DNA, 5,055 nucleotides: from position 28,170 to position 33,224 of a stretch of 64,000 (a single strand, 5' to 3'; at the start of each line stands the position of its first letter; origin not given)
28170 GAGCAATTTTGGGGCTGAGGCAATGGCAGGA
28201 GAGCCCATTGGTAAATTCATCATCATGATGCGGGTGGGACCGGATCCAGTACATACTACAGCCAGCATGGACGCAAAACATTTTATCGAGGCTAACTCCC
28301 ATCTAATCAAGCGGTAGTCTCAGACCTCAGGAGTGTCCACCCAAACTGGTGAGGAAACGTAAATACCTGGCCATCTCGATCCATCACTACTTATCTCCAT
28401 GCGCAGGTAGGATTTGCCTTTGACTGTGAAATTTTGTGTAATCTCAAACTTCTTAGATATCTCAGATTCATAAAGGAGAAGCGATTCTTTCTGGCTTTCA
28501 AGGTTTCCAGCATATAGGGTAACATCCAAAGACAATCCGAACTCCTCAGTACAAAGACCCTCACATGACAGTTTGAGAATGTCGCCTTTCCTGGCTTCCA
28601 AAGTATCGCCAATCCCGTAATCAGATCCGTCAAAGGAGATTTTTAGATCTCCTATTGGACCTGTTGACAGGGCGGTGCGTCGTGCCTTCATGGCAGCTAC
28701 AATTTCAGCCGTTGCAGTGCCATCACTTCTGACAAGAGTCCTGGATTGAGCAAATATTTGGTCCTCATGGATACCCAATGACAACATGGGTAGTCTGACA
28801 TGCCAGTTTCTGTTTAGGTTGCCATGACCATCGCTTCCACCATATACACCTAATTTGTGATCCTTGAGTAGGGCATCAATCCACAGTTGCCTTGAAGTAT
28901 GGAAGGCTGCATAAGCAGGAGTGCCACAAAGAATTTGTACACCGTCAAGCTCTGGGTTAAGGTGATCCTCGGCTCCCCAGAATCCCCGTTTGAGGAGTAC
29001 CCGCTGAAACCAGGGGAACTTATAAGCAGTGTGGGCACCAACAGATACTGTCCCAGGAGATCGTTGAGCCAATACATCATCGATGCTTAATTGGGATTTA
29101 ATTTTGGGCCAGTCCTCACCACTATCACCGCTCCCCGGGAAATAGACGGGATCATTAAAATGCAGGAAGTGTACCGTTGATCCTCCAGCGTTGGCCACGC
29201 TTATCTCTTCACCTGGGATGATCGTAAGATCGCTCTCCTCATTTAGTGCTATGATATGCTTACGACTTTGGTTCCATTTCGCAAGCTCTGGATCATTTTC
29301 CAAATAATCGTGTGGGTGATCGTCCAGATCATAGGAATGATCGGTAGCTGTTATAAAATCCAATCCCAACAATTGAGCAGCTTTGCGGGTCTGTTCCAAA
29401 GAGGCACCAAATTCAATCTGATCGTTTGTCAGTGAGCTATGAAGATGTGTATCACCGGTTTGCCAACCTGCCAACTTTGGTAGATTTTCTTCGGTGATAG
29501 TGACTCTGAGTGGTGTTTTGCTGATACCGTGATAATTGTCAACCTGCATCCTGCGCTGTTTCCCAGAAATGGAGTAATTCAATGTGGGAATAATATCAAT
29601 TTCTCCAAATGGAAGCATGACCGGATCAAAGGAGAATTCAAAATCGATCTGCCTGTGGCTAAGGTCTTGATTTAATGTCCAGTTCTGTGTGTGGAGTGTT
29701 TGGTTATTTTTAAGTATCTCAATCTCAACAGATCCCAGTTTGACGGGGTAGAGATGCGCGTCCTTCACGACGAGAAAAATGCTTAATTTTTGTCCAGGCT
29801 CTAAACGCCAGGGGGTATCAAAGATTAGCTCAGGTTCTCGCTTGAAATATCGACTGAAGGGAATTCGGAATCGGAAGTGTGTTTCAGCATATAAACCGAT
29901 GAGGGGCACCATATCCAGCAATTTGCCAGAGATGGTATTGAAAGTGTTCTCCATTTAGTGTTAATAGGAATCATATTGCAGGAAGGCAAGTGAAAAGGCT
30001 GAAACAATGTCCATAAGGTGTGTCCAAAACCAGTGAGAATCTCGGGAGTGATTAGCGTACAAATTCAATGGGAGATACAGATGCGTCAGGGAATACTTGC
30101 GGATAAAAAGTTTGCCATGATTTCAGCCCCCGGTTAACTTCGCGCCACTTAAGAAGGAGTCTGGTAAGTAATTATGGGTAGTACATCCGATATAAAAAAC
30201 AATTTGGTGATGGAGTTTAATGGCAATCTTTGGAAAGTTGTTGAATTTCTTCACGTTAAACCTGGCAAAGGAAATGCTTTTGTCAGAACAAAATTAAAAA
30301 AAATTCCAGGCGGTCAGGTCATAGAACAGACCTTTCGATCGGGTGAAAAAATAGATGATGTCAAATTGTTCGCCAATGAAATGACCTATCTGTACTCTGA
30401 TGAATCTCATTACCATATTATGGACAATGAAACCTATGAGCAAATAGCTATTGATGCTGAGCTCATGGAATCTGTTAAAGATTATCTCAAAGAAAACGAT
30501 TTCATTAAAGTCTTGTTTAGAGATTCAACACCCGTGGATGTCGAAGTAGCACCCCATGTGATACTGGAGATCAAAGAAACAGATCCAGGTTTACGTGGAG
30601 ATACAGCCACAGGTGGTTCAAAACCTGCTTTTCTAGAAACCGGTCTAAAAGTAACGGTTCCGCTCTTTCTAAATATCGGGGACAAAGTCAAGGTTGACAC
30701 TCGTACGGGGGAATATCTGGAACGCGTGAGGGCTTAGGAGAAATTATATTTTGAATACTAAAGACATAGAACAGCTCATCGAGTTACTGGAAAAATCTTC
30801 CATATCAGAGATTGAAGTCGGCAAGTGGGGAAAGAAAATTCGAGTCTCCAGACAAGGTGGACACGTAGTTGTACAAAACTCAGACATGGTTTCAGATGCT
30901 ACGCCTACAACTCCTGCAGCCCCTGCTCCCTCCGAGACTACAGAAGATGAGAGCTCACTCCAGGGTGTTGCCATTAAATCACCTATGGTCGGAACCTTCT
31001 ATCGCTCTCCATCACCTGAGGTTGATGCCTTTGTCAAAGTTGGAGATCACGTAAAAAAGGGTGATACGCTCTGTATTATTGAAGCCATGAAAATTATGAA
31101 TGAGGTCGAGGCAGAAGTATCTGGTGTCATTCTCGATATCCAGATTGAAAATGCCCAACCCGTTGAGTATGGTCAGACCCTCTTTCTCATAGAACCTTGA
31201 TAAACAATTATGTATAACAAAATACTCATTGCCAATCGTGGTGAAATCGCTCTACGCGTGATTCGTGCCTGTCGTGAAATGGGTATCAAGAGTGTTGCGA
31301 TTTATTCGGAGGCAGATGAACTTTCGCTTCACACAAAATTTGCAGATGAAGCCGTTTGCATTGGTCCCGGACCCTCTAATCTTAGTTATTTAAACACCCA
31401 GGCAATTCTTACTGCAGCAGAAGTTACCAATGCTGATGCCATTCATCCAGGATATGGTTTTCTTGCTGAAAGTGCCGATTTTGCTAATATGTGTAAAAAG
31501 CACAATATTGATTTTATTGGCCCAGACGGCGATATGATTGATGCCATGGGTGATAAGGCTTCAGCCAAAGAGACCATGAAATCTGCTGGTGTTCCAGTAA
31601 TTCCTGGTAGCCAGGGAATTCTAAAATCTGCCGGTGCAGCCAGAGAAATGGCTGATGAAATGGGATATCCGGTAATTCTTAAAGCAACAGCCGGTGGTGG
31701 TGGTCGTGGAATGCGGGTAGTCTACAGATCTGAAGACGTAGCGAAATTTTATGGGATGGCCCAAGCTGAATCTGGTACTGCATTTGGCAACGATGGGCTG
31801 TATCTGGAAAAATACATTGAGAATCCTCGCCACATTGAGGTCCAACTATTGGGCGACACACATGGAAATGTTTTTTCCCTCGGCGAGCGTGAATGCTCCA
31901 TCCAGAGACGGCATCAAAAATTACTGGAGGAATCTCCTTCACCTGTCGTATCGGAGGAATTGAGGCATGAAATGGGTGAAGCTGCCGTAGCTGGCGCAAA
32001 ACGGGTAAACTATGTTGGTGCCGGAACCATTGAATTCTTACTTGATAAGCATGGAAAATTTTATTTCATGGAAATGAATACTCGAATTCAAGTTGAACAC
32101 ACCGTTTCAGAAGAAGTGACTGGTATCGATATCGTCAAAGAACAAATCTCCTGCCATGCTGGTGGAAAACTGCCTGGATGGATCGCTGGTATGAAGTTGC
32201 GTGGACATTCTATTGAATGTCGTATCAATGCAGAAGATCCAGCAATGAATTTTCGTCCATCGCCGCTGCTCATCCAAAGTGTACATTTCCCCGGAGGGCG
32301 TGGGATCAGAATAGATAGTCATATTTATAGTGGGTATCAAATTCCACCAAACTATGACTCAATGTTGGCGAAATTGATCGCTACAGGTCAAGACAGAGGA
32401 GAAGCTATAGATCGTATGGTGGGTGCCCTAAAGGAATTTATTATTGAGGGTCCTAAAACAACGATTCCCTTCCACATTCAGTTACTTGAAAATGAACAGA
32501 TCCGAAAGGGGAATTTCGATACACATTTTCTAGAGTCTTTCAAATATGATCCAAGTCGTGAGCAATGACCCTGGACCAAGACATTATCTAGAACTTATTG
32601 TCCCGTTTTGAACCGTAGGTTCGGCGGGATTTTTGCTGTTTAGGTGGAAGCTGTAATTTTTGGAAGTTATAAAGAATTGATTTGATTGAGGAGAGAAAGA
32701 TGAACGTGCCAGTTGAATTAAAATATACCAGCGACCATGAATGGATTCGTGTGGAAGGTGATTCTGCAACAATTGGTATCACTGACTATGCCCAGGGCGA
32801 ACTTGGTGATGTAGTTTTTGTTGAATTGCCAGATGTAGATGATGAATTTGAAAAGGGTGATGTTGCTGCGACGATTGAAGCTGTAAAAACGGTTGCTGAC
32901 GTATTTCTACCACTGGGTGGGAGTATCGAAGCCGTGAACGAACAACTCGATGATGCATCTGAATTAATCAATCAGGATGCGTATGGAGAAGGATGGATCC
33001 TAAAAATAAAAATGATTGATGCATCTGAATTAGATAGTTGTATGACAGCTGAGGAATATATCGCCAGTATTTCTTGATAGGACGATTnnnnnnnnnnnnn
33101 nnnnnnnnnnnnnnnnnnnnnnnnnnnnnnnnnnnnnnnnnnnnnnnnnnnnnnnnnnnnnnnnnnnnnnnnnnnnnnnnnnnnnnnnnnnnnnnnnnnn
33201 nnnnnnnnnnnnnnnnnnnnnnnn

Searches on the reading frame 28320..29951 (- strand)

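Call 34: search_protein_families(library=ncbifam, max_evalue=1e-8, proteins=[window:28320-29951:-])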
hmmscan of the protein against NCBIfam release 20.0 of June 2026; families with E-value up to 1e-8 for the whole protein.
window:28320-29951:- (543 aa): 1 family
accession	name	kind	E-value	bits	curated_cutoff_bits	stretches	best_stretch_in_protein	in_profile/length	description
NF038032.1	CehA_McbA_metalo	domain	1.5e-20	73.8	80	1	162-539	1-315/315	CehA/McbA family metallohydrolase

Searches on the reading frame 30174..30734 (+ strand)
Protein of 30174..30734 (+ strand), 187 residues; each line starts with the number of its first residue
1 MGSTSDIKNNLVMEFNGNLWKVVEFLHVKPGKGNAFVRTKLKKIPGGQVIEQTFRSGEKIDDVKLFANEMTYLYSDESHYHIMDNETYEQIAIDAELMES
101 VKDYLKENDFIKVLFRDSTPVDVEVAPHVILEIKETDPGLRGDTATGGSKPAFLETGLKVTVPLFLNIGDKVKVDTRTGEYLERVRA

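Call 34: search_protein_families(library=ncbifam, max_evalue=1e-8, proteins=[window:30174-30734:+])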
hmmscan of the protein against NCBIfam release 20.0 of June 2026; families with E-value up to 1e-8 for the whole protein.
window:30174-30734:+ (187 aa): 6 families
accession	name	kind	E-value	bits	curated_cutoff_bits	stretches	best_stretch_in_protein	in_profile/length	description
NF001810.0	PRK00529.1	subfamily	3.5e-72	241.9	161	1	2-185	3-186/187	elongation factor P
TIGR00038.1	efp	equivalog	1e-70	237.1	185.8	1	3-185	2-184/184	elongation factor P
NF009090.0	PRK12426.1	equivalog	1.6e-36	125.7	226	1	4-185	4-185/185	elongation factor P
NF011175.0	PRK14578.1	equivalog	1.7e-36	125.4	301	1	1-184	1-186/187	elongation factor P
NF003392.1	PRK04542.1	equivalog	1.2e-34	119.8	216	1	4-184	3-186/187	elongation factor P-like protein EfpL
TIGR02178.1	yeiP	equivalog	6.9e-31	107.8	264.05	1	4-184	2-185/186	elongation factor P-like protein YeiP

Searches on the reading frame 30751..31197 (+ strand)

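Call 34: search_protein_families(library=ncbifam, max_evalue=1e-8, proteins=[window:30751-31197:+])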
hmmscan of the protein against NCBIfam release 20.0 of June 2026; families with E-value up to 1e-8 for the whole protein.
window:30751-31197:+ (149 aa): 10 families
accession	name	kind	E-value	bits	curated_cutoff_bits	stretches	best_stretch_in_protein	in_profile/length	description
TIGR00531.1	BCCP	equivalog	7.1e-48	163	115.2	1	1-148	1-155/156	acetyl-CoA carboxylase biotin carboxyl carrier protein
NF005457.0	PRK07051.1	equivalog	5.3e-24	84.2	87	1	74-148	5-79/80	acetyl-CoA carboxylase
NF006761.0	PRK09282.1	domain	1e-22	80.4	402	1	15-148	461-590/591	pyruvate carboxylase subunit B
NF010643.0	PRK14040.1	subfamily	2.6e-13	49.3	892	1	29-147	483-594/595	oxaloacetate decarboxylase subunit alpha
NF005117.0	PRK06549.1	equivalog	1.3e-12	48.4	159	1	50-147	39-129/130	acetyl-CoA carboxylase biotin carboxyl carrier protein subunit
NF004173.0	PRK05641.1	equivalog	1.9e-12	48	199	1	41-145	50-150/153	putative acetyl-CoA carboxylase biotin carboxyl carrier protein subunit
NF047903.1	MmDecMmdC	equivalog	1.9e-11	44.5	200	1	48-145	39-129/132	methylmalonyl-CoA decarboxylase subunit gamma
TIGR01108.1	oadA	equivalog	5.8e-11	41.6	756.5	1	28-144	475-582/582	sodium-extruding oxaloacetate decarboxylase subunit alpha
TIGR02712.1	urea_carbox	equivalog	2.6e-10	38.7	1303.85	1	61-148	1120-1201/1201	urea carboxylase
NF009554.0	PRK12999.1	equivalog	3.1e-09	35.2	965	1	91-147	1089-1145/1147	pyruvate carboxylase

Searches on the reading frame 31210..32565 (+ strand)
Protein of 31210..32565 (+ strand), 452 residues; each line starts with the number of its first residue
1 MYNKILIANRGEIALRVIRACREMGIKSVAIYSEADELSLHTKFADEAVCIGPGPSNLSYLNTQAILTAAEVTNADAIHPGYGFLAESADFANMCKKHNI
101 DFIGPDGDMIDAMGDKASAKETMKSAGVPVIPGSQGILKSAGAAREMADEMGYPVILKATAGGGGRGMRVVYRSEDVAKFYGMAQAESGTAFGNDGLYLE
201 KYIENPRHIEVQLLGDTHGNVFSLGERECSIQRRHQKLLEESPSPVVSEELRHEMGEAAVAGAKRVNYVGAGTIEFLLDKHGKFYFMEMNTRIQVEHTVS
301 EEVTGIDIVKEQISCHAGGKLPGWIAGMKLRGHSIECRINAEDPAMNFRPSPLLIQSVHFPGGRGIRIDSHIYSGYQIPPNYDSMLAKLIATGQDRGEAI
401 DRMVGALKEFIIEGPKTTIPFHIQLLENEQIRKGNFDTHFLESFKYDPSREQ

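Call 34: search_protein_families(library=ncbifam, max_evalue=1e-8, proteins=[window:31210-32565:+])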
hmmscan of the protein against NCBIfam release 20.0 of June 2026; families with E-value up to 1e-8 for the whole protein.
window:31210-32565:+ (452 aa): 20 families
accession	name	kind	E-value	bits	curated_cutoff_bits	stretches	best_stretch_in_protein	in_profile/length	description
NF006367.0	PRK08591.1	subfamily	1.6e-209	696.3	597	1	1-444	1-444/451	acetyl-CoA carboxylase biotin carboxylase subunit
TIGR00514.1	accC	equivalog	4.4e-208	691.6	626.5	1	1-444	1-444/449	acetyl-CoA carboxylase biotin carboxylase subunit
NF004085.0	PRK05586.1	equivalog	2.4e-201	669.4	723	1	1-443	1-443/448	acetyl-CoA carboxylase biotin carboxylase subunit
NF006406.0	PRK08654.1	equivalog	3.4e-197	655.9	739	1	1-443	1-442/499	acetyl-CoA carboxylase biotin carboxylase subunit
NF006286.0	PRK08462.1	equivalog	7.6e-183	608.4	740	1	3-443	5-443/445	acetyl-CoA carboxylase biotin carboxylase subunit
NF009554.0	PRK12999.1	equivalog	3.8e-175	584.7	965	1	2-443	5-454/1147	pyruvate carboxylase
NF009471.0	PRK12833.1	equivalog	1.7e-174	580.7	686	1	3-444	6-447/467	acetyl-CoA carboxylase biotin carboxylase subunit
NF005525.0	PRK07178.1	equivalog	2.2e-168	560.7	768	1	1-444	1-442/471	acetyl-CoA carboxylase biotin carboxylase subunit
TIGR01235.1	pyruv_carbox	equivalog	2.1e-160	535.6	1114.45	1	4-442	1-449/1143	pyruvate carboxylase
NF006287.0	PRK08463.1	equivalog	1.3e-159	532.1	775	1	1-443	1-443/479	acetyl-CoA carboxylase subunit A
TIGR02712.1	urea_carbox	equivalog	1.4e-155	519.9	1303.85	1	2-449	1-447/1201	urea carboxylase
TIGR01369.1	CPSaseII_lrg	equivalog_domain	6.4e-16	57.2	1027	1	90-322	644-870/1052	carbamoyl-phosphate synthase (glutamine-hydrolyzing) large subunit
NF004679.0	PRK06019.1-5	equivalog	4e-13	48.9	326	1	93-292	79-267/376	5-(carboxyamino)imidazole ribonucleotide synthase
NF003671.0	PRK05294.1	equivalog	4.4e-13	47.8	599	1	89-320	640-865/1058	carbamoyl-phosphate synthase large subunit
NF002378.0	PRK01372.1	subfamily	1.4e-11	43.7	243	1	115-291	100-269/305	D-alanine--D-alanine ligase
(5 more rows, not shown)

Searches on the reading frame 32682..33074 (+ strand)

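Call 34: search_protein_families(library=ncbifam, max_evalue=1e-8, proteins=[window:32682-33074:+])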
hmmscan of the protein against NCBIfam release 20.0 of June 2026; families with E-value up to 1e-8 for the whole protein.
window:32682-33074:+ (131 aa): 3 families
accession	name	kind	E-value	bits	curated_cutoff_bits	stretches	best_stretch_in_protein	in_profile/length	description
NF002270.0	PRK01202.1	subfamily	1.2e-48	164.1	117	1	7-130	2-126/129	glycine cleavage system protein GcvH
TIGR00527.1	gcvH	equivalog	5.4e-43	146.1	115.85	1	8-128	1-123/129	glycine cleavage system protein GcvH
TIGR03077.1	not_gcvH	equivalog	8.8e-14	51.5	144.05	1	17-113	4-101/110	glycine cleavage protein H-like protein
